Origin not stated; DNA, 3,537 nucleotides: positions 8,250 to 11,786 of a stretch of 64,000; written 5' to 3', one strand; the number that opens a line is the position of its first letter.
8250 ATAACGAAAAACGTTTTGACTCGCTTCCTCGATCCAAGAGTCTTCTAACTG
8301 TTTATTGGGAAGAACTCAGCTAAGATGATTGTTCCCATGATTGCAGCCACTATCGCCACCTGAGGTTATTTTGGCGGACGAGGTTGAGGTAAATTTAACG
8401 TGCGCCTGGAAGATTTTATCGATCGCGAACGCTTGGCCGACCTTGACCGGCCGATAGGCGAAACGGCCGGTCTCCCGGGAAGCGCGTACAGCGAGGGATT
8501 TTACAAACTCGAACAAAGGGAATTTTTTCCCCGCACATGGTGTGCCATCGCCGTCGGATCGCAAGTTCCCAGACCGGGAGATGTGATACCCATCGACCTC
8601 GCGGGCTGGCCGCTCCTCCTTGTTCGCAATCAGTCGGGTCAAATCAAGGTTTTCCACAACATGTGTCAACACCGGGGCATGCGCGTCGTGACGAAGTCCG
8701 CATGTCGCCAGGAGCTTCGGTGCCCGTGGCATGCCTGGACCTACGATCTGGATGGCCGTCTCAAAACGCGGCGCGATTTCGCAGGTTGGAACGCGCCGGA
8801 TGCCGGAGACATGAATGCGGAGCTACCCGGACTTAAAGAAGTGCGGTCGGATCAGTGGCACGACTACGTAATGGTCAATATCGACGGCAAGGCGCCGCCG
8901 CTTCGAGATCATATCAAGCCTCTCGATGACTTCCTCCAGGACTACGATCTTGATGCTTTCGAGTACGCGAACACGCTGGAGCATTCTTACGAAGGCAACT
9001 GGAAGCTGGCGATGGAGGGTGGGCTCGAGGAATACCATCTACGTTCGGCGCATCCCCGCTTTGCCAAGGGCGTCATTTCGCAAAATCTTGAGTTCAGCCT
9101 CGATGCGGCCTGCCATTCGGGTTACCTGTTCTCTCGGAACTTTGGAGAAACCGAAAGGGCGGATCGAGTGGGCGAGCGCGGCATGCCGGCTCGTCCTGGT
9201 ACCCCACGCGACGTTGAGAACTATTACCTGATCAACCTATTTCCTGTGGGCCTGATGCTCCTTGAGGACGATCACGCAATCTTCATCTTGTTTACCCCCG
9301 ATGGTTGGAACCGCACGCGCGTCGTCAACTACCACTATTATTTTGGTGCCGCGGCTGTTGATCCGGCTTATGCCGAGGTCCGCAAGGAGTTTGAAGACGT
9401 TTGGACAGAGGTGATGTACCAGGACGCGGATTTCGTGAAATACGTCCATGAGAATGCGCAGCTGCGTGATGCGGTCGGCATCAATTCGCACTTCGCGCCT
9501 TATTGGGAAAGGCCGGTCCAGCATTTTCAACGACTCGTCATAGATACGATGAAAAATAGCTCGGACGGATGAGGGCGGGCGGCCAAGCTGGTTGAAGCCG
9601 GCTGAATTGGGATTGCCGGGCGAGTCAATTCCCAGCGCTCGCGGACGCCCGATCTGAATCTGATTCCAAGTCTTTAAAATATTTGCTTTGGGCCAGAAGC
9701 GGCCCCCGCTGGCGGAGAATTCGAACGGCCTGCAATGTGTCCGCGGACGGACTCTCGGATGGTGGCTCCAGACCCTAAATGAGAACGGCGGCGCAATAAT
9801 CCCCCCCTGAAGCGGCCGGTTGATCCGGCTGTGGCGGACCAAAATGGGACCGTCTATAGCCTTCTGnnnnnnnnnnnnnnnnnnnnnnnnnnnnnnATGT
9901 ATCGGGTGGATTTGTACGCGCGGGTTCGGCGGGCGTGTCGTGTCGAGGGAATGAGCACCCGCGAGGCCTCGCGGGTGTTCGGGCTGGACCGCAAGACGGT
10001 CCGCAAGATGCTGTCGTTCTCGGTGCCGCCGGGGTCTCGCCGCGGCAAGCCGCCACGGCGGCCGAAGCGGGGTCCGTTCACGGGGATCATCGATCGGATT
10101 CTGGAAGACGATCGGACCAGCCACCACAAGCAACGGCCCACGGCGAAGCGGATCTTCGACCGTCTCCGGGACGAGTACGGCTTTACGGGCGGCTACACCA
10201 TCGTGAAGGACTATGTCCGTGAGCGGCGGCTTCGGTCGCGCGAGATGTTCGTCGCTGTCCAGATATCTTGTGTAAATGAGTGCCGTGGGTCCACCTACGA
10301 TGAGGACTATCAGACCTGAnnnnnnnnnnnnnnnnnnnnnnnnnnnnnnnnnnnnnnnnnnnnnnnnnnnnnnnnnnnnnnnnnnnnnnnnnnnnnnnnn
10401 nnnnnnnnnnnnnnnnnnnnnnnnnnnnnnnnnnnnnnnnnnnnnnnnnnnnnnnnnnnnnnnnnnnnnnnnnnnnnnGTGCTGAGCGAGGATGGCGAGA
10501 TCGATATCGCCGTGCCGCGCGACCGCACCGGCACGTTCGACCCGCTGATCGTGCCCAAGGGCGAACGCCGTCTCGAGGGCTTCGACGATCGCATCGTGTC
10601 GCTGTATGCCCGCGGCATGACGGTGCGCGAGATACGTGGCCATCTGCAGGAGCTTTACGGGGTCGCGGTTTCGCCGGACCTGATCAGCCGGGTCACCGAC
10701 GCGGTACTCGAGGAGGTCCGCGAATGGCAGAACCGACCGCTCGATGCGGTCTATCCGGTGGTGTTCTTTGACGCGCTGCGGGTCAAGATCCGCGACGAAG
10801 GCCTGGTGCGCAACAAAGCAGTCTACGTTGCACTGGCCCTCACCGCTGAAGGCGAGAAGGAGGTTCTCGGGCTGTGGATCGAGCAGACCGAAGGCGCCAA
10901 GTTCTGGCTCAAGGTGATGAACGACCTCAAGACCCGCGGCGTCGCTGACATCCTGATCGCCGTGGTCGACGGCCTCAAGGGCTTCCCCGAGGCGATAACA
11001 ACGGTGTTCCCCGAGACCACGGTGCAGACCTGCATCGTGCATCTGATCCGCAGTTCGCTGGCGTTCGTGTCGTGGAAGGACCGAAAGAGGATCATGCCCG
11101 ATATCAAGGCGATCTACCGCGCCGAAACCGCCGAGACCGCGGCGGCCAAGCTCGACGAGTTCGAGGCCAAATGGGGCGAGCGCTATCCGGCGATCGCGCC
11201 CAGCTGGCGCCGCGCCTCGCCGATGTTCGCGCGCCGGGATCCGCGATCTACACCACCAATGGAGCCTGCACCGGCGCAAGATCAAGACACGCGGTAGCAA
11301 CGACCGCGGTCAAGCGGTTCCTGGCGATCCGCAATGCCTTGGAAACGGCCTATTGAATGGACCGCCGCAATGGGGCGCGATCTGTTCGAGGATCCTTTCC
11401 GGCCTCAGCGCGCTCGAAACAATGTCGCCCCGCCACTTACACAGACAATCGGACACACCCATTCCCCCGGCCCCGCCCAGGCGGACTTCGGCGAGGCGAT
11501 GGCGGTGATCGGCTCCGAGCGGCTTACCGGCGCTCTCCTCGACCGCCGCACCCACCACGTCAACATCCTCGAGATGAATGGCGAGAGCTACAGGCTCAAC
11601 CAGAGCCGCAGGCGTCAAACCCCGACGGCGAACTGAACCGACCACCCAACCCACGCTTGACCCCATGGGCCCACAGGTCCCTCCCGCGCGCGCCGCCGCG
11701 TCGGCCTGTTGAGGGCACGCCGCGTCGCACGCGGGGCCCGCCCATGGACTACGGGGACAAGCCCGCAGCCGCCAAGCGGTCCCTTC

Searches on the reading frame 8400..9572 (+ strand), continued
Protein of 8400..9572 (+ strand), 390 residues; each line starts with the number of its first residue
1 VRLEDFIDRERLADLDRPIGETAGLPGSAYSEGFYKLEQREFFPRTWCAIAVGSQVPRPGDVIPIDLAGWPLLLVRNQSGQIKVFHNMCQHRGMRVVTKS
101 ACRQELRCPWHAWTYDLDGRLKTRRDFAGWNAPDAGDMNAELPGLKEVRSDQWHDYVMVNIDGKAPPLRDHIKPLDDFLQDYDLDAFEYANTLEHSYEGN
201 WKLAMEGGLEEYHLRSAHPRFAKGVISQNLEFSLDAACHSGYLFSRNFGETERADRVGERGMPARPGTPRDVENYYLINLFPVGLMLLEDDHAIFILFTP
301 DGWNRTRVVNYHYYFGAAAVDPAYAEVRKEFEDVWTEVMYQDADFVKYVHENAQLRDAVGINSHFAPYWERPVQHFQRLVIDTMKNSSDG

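Call 68: search_protein_families(library=ncbifam, proteins=[L100:7920-9158:+, L100:9163-10224:+, L100:10521-11210:+], max_evalue=1e-20)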
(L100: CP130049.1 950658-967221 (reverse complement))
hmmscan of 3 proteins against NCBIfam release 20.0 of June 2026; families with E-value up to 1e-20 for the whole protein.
L100:7920-9158:+ (412 aa): 5 families
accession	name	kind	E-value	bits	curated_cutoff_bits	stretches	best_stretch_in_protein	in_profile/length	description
NF058607.1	GlBtMonoOxGbcA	equivalog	1.1e-149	498.5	670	1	7-404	19-416/420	glycine betaine monooxygenase oxygenase subunit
TIGR03228.1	anthran_1_2_A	equivalog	1.5e-29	103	671.9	1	20-210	15-214/438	anthranilate 1,2-dioxygenase large subunit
NF042946.1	3PPDioc_HcaE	equivalog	1.5e-27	96.7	830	1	23-207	18-212/450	3-phenylpropionate/cinnamic acid dioxygenase subunit alpha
TIGR03229.1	benzo_1_2_benA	equivalog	1.8e-27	96.3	780.95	1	19-209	14-215/433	benzoate 1,2-dioxygenase large subunit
NF041684.1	ant_diox_AndAc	equivalog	8.4e-26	90.5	750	1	18-209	20-222/418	anthranilate 1,2-dioxygenase large subunit AndAc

L100:9163-10224:+ (353 aa): 6 families
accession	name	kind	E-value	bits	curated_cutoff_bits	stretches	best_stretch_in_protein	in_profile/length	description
NF058606.1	GlBtMonoRdsGbcB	equivalog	3.7e-108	361.7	500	1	15-352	15-361/362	glycine betaine monooxygenase reductase subunit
TIGR02160.1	PA_CoA_Oxy5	hypoth_equivalog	2.7e-48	164.6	420.8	1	25-347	13-344/352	1,2-phenylacetyl-CoA epoxidase subunit PaaE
NF007964.0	PRK10684.1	equivalog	7.7e-45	153.3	383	1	23-348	19-329/333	NADH oxidoreductase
NF040810.1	BenC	equivalog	7e-34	117.5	430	1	25-249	116-332/333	benzoate 1,2-dioxygenase electron transfer component BenC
NF009805.0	PRK13289.1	equivalog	1.2e-33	116.7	432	1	10-249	151-394/399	NO-inducible flavohemoprotein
NF045803.1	MethMoxFADbindMmoC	equivalog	7.1e-31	107.2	500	1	28-248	121-341/343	aromatic/alkene monooxygenase hydroxylase FAD-binding subunit MmoC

L100:10521-11210:+ (229 aa): 6 families
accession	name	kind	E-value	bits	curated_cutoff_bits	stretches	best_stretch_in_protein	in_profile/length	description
NF045919.1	HphnlacHdxRed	equivalog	7.1e-49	166.6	340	1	4-158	3-157/309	p-hydroxyphenylacetate 3-hydroxylase reductase component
NF045630.1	monooxsub_HsaB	equivalog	1.1e-44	152.5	230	1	4-158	3-158/186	3-hydroxy-9,10-secoandrosta-1,3,5(10)-triene-9,17-dione monooxygenase reductase subunit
NF052639.1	FlvnRedFerAPor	equivalog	2.1e-39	134.7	260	1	8-146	4-140/158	flavin reductase FerA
NF045733.1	StyMonoxStyB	equivalog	3.6e-28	98.4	200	1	10-144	3-134/150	styrene monooxygenase NADH-dependent flavin reductase subunit StyB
TIGR03615.1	RutF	equivalog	3.8e-26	92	254.75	1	9-151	4-148/156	NADH-dependent FMN reductase RutF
NF042921.1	HpaC_Thermus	equivalog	2.1e-24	86.2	200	1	10-142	4-131/150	4-hydroxyphenylacetate 3-monooxygenase reductase subunit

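Call 74: find_related_loci(query=A2, collection=metagenome_contigs, flank=10000)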
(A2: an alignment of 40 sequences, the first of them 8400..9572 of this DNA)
Query A2 (390 aa) in metagenome_contigs; peptide patterns used: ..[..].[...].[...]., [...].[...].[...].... (x = any residue, [..] = any of these).
600 stretches matched a pattern (row limit reached: there are more); 576 encode a relative of the query (tblastn E <= 1e-3); the best 80 are kept; 80 distinct loci.
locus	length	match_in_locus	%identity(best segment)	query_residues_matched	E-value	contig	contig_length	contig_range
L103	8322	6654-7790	37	10-384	3e-81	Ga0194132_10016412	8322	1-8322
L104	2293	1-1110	35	12-385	2e-66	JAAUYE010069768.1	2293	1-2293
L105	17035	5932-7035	32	13-384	8e-60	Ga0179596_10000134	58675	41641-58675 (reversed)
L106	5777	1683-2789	33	7-380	3e-59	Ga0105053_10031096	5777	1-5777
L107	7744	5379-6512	32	6-387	2e-57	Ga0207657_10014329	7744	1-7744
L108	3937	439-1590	31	6-384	2e-53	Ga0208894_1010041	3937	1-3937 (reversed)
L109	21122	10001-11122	31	9-380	4e-51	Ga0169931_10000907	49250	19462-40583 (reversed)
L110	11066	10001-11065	29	23-380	2e-49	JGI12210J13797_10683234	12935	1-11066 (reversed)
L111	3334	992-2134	32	3-384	4e-48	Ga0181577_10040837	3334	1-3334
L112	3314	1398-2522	28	12-380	3e-47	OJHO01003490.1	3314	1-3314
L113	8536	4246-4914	37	1-214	6e-45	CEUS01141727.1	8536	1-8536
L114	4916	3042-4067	29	24-381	3e-44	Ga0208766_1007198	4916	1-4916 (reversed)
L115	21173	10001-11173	30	4-384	5e-43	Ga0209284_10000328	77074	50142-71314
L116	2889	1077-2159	29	11-388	8e-43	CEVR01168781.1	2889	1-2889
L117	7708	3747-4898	29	10-385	1e-41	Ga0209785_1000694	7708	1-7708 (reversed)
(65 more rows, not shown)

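Call 84: search_protein_representatives(protein=window:8400-9572:+)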
Query: 390 residues. Proteins with E-value up to 0.001 (for the whole library): 12783; up to 1e-10: 6206; up to 1e-30: 258. The best 150 are listed.
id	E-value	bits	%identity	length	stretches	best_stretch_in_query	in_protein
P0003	1.8e-127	442.2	48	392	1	1-386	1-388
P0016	2.0e-106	372.9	45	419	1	1-385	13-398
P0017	3.1e-106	372.3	44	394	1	1-386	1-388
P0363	2.5e-94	333.0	41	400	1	1-386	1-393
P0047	3.6e-90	319.3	43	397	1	3-382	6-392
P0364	2.2e-89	316.7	42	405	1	9-383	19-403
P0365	2.3e-89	316.7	39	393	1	1-385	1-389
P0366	6.8e-87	308.5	41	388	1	2-385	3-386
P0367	2.5e-85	303.4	41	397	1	9-384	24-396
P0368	8.5e-85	301.6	38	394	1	2-386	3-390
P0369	2.6e-84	300.0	41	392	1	15-385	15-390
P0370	9.1e-79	281.8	40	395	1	2-384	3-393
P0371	1.5e-77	277.8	38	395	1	3-384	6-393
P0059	2.0e-73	264.2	40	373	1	15-380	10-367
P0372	1.2e-71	258.4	38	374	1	12-380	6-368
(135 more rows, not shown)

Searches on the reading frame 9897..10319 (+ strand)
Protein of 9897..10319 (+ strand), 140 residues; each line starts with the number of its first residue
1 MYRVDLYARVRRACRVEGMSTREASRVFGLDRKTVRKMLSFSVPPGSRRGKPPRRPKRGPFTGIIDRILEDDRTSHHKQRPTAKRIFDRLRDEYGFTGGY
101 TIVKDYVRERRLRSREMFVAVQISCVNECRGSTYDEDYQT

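Call 78: search_protein_families(library=pfam, proteins=[window:9897-10319:+], max_evalue=0.01)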
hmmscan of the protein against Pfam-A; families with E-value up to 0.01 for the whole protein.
window:9897-10319:+ (140 aa): 4 families
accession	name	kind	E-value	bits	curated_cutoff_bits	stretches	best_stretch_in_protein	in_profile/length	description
PF08281.18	Sigma70_r4_2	-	0.00011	22.2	25.7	1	14-40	22-48/54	Sigma-70, region 4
PF13384.12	HTH_23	-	0.0043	17.3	24.6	0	15-39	16-38/50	Homeodomain-like domain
PF05225.22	HTH_psq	-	0.0052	16.9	20.4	0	13-36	11-34/45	helix-turn-helix, Psq domain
PF13518.12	HTH_28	-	0.0082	16.6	25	0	17-37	11-31/52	Helix-turn-helix domain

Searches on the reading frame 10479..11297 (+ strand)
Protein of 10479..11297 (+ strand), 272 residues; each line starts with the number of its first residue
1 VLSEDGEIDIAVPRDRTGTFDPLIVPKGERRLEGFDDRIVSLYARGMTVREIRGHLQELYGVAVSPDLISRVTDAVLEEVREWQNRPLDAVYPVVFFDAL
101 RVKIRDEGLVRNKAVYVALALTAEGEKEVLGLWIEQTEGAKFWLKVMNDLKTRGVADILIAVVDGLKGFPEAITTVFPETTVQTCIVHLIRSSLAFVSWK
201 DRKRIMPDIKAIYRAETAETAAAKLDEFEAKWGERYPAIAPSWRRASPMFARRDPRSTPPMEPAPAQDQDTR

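Call 78: search_protein_families(library=pfam, proteins=[window:10479-11297:+], max_evalue=0.01)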
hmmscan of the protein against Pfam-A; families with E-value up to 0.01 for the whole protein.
window:10479-11297:+ (272 aa): 2 families
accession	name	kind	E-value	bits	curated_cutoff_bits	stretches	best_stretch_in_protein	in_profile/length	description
PF00872.24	Transposase_mut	-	2.6e-94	316.6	21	1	4-247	72-315/379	Transposase, Mutator family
PF10551.15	MULE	-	9.5e-05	23.2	27.6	1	115-190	17-97/99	MULE transposase domain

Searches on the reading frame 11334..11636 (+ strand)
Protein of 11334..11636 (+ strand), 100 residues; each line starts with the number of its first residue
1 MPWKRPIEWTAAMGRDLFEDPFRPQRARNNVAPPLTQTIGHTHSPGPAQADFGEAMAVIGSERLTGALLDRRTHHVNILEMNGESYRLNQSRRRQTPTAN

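Call 78: search_protein_families(library=pfam, proteins=[window:11334-11636:+], max_evalue=0.01)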
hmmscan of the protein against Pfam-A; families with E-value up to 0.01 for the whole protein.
window:11334-11636:+ (100 aa): 1 family
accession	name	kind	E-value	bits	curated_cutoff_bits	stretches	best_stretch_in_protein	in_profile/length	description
PF01695.23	IstB_IS21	-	3e-09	37.2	24.1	1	49-92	193-236/238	IstB-like ATP binding protein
